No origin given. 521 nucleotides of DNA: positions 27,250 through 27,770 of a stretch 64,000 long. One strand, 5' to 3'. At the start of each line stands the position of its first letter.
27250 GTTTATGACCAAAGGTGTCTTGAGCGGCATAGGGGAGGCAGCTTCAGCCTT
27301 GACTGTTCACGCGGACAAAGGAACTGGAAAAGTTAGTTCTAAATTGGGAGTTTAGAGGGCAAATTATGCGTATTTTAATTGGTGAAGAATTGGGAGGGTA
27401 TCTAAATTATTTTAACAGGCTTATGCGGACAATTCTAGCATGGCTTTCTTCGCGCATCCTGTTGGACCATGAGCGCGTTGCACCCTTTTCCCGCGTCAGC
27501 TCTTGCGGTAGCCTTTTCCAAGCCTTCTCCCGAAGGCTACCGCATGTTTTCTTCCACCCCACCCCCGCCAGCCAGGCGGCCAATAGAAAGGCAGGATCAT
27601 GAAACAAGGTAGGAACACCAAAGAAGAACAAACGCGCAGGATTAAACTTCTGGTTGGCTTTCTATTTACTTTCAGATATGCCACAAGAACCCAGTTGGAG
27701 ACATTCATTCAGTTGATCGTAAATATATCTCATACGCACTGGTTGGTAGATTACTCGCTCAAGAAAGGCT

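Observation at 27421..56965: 174-nt near-perfect, GC-rich inverted repeat bracketing 29.2 kb of the element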

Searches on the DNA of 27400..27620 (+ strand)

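Call 11: search_dna_similar(query=window:27400-27620:+, collection=plasmids, mode=distant, max_evalue=0.001)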
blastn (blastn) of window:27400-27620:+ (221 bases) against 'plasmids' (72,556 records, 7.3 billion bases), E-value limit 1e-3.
No match.
